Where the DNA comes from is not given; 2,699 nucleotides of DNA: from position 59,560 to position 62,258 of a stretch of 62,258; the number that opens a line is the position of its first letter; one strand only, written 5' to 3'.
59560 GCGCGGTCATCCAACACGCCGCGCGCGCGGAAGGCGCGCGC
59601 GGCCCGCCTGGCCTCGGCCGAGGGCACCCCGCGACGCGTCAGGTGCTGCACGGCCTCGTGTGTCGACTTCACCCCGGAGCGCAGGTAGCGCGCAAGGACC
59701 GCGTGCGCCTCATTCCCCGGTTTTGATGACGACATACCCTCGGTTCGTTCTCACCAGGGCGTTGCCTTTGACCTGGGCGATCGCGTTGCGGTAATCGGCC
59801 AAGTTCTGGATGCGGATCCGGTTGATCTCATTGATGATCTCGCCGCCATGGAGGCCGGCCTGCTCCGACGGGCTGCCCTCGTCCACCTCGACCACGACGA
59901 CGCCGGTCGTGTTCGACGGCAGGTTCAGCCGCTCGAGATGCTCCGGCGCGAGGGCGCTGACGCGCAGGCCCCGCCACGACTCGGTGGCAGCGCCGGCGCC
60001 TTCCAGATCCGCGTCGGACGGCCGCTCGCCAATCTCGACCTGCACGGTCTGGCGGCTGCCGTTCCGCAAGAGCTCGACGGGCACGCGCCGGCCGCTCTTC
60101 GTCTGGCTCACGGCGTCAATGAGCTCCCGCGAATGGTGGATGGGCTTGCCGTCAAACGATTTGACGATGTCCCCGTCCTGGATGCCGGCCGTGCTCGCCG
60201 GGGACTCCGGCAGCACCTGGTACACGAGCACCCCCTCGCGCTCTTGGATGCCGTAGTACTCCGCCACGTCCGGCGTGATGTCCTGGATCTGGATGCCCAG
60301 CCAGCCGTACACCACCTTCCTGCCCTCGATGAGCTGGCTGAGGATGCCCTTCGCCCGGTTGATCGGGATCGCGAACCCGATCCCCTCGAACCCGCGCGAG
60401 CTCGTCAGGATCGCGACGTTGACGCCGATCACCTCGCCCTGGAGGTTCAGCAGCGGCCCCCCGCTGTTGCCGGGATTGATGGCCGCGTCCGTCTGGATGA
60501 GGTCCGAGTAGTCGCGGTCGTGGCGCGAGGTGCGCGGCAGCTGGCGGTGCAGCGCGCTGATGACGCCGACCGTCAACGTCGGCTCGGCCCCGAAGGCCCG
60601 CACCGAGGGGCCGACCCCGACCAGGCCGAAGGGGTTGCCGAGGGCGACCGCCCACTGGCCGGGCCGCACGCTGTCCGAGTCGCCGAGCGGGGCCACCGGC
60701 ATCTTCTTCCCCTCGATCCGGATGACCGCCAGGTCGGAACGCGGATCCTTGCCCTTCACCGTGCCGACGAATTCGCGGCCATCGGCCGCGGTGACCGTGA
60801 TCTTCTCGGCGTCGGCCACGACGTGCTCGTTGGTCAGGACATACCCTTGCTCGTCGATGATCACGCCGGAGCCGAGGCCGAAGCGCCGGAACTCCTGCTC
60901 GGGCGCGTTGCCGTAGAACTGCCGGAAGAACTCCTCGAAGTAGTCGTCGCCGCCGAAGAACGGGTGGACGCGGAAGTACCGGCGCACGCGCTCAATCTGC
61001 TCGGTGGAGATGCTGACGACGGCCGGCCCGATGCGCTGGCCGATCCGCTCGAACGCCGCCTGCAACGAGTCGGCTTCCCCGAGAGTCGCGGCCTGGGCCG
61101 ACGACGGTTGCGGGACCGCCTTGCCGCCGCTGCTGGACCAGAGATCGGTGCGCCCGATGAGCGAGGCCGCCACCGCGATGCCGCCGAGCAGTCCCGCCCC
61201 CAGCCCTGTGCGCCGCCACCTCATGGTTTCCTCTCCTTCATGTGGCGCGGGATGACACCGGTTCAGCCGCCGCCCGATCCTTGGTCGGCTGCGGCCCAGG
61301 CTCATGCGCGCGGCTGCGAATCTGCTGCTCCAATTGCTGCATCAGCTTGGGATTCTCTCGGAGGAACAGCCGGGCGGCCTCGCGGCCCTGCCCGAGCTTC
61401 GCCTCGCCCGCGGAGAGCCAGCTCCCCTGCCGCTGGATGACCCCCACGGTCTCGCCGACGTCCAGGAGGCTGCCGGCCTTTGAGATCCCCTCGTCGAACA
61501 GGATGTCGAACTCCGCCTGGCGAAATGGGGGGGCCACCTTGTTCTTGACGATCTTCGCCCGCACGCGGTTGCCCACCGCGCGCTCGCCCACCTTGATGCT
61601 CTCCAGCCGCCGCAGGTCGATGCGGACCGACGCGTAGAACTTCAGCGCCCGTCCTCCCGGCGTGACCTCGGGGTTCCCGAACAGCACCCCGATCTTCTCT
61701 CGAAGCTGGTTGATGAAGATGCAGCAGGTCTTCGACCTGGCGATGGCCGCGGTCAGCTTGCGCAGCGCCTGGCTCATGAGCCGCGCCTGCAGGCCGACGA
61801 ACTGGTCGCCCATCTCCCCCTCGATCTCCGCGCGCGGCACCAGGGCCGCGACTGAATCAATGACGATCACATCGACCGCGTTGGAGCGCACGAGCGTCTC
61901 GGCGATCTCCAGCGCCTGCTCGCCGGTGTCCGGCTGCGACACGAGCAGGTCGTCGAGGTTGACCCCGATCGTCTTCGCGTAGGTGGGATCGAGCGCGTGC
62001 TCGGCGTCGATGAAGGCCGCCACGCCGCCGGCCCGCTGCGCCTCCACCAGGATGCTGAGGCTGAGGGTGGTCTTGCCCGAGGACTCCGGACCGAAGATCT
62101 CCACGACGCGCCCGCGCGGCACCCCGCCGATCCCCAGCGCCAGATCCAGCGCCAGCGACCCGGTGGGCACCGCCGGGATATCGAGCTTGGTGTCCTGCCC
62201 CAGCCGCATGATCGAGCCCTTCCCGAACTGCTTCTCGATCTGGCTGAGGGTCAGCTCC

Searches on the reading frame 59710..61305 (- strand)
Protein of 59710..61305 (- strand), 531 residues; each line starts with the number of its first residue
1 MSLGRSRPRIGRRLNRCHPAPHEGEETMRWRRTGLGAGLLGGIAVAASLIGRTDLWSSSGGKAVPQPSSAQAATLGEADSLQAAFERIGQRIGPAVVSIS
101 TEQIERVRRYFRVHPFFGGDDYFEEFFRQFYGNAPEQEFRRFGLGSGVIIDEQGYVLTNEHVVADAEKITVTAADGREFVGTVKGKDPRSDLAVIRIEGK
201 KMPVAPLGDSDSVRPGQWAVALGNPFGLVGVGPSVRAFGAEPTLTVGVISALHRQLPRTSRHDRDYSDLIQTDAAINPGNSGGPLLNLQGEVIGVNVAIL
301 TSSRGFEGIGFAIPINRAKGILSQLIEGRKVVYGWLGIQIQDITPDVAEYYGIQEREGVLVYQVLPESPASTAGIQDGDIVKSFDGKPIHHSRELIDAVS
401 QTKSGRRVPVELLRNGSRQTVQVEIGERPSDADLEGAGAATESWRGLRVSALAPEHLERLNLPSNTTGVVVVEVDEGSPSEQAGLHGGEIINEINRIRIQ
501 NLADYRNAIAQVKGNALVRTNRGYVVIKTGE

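Call 21: find_encoding_contigs(protein=window:59710-61305:-, flank=10000, max_places=8)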
Protein window:59710-61305:- (531 aa): no gene with exactly this product is on record in the collection.
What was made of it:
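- Tried and rejected: A look-up of the 531-aa ORF next to recA failed because the called start differs (call 21).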

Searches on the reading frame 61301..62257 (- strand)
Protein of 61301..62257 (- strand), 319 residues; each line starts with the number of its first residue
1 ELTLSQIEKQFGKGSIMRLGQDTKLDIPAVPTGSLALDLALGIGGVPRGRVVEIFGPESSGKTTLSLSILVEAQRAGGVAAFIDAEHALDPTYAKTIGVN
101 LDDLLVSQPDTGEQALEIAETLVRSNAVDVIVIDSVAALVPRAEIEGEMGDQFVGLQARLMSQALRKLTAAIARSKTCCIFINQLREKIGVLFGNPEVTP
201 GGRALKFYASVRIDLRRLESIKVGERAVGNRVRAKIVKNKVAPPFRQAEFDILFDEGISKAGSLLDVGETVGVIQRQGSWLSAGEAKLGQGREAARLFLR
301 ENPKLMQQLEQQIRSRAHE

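Call 22: find_homologous_proteins(query=window:61301-62257:-, max_evalue=1e-100)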
Query seq(319 aa) (319 aa): 7996 proteins with E <= 1e-100 among 8000 candidates; the best 120 are listed.
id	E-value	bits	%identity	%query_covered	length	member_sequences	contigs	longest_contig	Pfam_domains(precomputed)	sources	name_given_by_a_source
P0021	5.5e-198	675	100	100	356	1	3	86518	PF06745.20,PF08423.18,PF00154.28,PF21096.3,PF27531.1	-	-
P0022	4.8e-188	642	93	100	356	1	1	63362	PF06745.20,PF08423.18,PF00154.28,PF21096.3,PF27531.1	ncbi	-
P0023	1.3e-187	641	93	100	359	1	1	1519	PF06745.20,PF08423.18,PF00154.28,PF21096.3,PF27531.1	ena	-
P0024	3.1e-187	639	93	100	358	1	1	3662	PF06745.20,PF08423.18,PF00154.28,PF21096.3,PF27531.1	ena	-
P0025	1.2e-186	637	93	100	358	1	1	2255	PF06745.20,PF08423.18,PF00154.28,PF21096.3,PF27531.1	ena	-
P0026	1.4e-186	637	94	100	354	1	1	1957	PF06745.20,PF08423.18,PF00154.28,PF21096.3,PF27531.1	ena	-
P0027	2.1e-186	637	92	100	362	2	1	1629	PF06745.20,PF08423.18,PF00154.28,PF21096.3,PF27531.1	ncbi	-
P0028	2.2e-186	637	92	100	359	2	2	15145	PF06745.20,PF08423.18,PF00154.28,PF21096.3,PF27531.1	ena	-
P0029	2.5e-186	636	93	100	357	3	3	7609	PF06745.20,PF08423.18,PF00154.28,PF21096.3,PF27531.1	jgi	-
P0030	3.9e-186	636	92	99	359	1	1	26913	PF06745.20,PF08423.18,PF00154.28,PF21096.3,PF27531.1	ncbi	-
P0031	1.0e-185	634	92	100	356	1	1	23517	PF06745.20,PF08423.18,PF00154.28,PF21096.3,PF27531.1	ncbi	-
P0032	1.1e-185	634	92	100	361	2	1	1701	PF06745.20,PF08423.18,PF00154.28,PF21096.3,PF27531.1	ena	-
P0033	1.7e-185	634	92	100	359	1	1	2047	PF06745.20,PF08423.18,PF00154.28,PF21096.3,PF27531.1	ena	-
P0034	2.3e-185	633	90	100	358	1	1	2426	PF06745.20,PF08423.18,PF00154.28,PF21096.3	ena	-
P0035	2.8e-185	633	92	100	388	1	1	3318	PF06745.20,PF08423.18,PF00154.28,PF21096.3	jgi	-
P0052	1.3e-183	627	91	99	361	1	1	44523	PF06745.20,PF08423.18,PF00154.28,PF21096.3,PF27531.1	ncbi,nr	ncbi:MAG: recombinase RecA [Candidatus Omnitrophica bacterium]|nr:recombinase RecA [Candidatus Omnit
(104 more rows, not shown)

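Call 23: find_encoding_contigs(protein=P0021, flank=10000, max_places=4)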
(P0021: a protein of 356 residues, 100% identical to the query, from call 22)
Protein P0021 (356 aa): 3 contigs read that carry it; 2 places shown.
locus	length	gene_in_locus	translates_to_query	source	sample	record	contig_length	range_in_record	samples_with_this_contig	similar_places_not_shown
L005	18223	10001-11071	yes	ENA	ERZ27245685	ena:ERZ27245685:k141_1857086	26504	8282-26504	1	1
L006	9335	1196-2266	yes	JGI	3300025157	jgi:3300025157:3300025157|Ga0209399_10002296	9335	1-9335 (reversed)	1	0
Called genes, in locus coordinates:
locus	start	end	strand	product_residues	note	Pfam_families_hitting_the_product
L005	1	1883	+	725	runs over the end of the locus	PF01138:RNase_PH, PF03725:RNase_PH_C, PF03726:PNPase (weak), PF01138:RNase_PH, PF00013:KH_1, PF00575:S1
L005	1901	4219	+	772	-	PF13491:FtsK_4TM, PF17854:FtsK_alpha, PF01580:FtsK_SpoIIIE, PF09397:FtsK_gamma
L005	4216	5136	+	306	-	PF13413:HTH_25, PF13464:RodZ_C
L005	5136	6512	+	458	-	PF00919:UPF0004, PF04055:Radical_SAM, PF18693:TRAM_2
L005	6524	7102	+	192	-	PF01066:CDP-OH_P_transf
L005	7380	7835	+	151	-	PF04608:PgpA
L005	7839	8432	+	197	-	PF02834:LigT_PEase, PF13563:2_5_RNA_ligase2, PF02834:LigT_PEase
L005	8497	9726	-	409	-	PF00994:MoCF_biosynth, PF18146:CinA_KH, PF02464:CinA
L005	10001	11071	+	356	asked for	PF00154:RecA_N, PF08423:Rad51 (weak), PF06745:ATPase (faint), PF27531:MT3502_N (weak), PF21096:RecA_C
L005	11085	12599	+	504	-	PF00089:Trypsin, PF13365:Trypsin_2, PF00595:PDZ (faint), PF13180:PDZ_2, PF17820:PDZ_6, PF13180:PDZ_2 (weak), PF17820:PDZ_6 (weak)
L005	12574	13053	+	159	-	PF21982:RecX_HTH1 (faint), PF02631:RecX_HTH2 (weak), PF21981:RecX_HTH3 (weak)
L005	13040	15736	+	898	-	PF01411:tRNA-synt_2c, PF07973:tRNA_SAD, PF02272:DHHA1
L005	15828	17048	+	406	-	PF00815:Histidinol_dh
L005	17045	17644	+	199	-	PF00475:IGPD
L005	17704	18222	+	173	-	?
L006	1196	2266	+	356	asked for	PF00154:RecA_N, PF08423:Rad51 (weak), PF06745:ATPase (faint), PF27531:MT3502_N (weak), PF21096:RecA_C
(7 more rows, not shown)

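Call 24: find_encoding_contigs(protein=P0052, flank=10000, max_places=2)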
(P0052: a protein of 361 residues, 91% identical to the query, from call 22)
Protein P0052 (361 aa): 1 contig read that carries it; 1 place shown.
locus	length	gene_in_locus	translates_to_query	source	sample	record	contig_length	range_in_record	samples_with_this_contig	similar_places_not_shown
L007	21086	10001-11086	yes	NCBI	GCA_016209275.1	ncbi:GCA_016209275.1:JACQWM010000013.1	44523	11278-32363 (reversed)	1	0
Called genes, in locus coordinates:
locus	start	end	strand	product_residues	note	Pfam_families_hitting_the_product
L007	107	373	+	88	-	PF00312:Ribosomal_S15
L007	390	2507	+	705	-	PF01138:RNase_PH, PF03725:RNase_PH_C, PF03726:PNPase, PF01138:RNase_PH, PF00013:KH_1, PF00575:S1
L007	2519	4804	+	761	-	PF13491:FtsK_4TM, PF17854:FtsK_alpha, PF01580:FtsK_SpoIIIE, PF09397:FtsK_gamma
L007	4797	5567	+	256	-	PF13413:HTH_25, PF13464:RodZ_C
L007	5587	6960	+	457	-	PF00919:UPF0004, PF04055:Radical_SAM, PF18693:TRAM_2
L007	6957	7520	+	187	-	PF01066:CDP-OH_P_transf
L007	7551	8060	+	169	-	PF04608:PgpA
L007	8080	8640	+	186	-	PF10469:AKAP7_NLS (faint), PF02834:LigT_PEase, PF13563:2_5_RNA_ligase2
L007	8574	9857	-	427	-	PF00994:MoCF_biosynth, PF18146:CinA_KH, PF02464:CinA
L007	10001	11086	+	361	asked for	PF00154:RecA_N, PF08423:Rad51, PF06745:ATPase (faint), PF27531:MT3502_N (weak), PF21096:RecA_C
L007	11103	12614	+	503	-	PF00089:Trypsin, PF13365:Trypsin_2, PF00595:PDZ (weak), PF13180:PDZ_2, PF17820:PDZ_6 (weak), PF00595:PDZ (weak), PF13180:PDZ_2, PF17820:PDZ_6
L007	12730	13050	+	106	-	PF02631:RecX_HTH2 (weak), PF21982:RecX_HTH1 (faint)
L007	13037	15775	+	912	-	PF01411:tRNA-synt_2c, PF07973:tRNA_SAD, PF02272:DHHA1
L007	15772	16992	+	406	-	PF00815:Histidinol_dh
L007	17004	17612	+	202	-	PF00475:IGPD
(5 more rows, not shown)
